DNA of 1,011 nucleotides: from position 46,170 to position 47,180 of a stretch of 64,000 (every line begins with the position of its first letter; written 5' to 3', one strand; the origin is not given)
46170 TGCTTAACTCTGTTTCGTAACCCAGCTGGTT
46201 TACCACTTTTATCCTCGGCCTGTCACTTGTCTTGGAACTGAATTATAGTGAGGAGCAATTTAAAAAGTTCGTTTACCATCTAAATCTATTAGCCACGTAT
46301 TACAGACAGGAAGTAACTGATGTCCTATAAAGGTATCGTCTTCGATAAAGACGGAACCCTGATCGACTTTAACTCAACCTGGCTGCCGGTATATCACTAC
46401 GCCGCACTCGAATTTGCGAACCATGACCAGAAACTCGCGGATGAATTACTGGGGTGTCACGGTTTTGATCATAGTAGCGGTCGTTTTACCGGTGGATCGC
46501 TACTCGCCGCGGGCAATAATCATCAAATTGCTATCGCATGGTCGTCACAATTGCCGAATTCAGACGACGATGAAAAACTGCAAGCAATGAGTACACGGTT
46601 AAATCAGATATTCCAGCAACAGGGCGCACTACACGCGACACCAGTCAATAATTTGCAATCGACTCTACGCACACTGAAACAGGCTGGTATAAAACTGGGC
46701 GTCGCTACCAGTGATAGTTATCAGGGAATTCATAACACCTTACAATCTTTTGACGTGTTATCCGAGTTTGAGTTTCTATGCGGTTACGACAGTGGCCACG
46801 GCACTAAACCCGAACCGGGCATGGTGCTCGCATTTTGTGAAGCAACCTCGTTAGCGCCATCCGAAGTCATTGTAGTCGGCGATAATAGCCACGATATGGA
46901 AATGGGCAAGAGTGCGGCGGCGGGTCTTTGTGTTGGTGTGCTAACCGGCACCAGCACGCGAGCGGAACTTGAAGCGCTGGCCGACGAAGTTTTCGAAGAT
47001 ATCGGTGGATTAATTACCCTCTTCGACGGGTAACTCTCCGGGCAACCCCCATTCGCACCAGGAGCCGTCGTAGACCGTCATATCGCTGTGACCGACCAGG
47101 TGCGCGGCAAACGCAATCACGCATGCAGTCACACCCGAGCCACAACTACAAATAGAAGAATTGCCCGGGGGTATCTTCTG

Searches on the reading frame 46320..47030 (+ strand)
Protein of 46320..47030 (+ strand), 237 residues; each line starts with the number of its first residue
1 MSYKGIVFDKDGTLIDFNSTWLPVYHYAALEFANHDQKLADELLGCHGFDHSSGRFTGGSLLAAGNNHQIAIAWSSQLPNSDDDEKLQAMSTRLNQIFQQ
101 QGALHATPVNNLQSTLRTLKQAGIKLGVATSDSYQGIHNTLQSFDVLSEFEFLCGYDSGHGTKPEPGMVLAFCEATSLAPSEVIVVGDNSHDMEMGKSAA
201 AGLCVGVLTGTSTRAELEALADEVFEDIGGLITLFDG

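Call 80: search_protein_families(library=ncbifam, proteins=[window:46320-47030:+], max_evalue=0.00001)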
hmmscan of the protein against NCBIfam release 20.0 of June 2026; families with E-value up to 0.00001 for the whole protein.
window:46320-47030:+ (237 aa): 25 families
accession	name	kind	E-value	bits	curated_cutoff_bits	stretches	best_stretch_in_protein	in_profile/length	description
NF009695.0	PRK13222.1-2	equivalog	1.2e-19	70.7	225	1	71-231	58-218/226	phosphoglycolate phosphatase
NF009804.0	PRK13288.1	equivalog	1.3e-19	70.5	218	1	83-220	58-194/215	pyrophosphatase PpaX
TIGR03351.1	PhnX-like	hypoth_equivalog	6.7e-15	55.6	218.9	1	65-235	45-219/220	phosphonatase-like hydrolase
TIGR01549.1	HAD-SF-IA-v1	subfamily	7.6e-15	55.6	23.3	1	121-199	74-148/149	HAD-IA family hydrolase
NF009696.0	PRK13222.1-3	equivalog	5.2e-14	52.4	359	1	2-201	2-181/223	N-acetylmuramic acid 6-phosphate phosphatase MupP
TIGR01449.2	PGP_bact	equivalog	2.6e-13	50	180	1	36-219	21-196/213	phosphoglycolate phosphatase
TIGR01422.2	phosphonatase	equivalog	5.4e-13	48.8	220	1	4-213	2-205/251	phosphonoacetaldehyde hydrolase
TIGR01662.1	HAD-SF-IIIA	subfamily_domain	8.7e-13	48.6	44.6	1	109-200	27-132/141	HAD-IIIA family hydrolase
TIGR02009.1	PGMB-YQAB-SF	subfamily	4.8e-12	46.4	153.35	1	3-197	1-177/186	beta-phosphoglucomutase family hydrolase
NF009694.0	PRK13222.1-1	equivalog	1.7e-11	43.9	415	1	85-212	89-215/252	phosphoglycolate phosphatase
NF009697.0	PRK13222.1-4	equivalog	1.3e-10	41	327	1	3-210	7-196/232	phosphoglycolate phosphatase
TIGR01454.1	AHBA_synth_RP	hypoth_equivalog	8.2e-10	38.7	246.65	1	113-222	81-189/205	AHBA synthesis associated protein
NF008087.0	PRK10826.1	equivalog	9.1e-10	38.5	191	1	74-199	61-184/222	hexitol phosphatase HxpB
NF006506.0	PRK08942.1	equivalog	2e-09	37.2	178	1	162-229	102-171/182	D-glycero-beta-D-manno-heptose 1,7-bisphosphate 7-phosphatase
TIGR02253.1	CTE7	subfamily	3.4e-09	36.8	169.75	1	106-203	93-191/221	TIGR02253 family HAD-type hydrolase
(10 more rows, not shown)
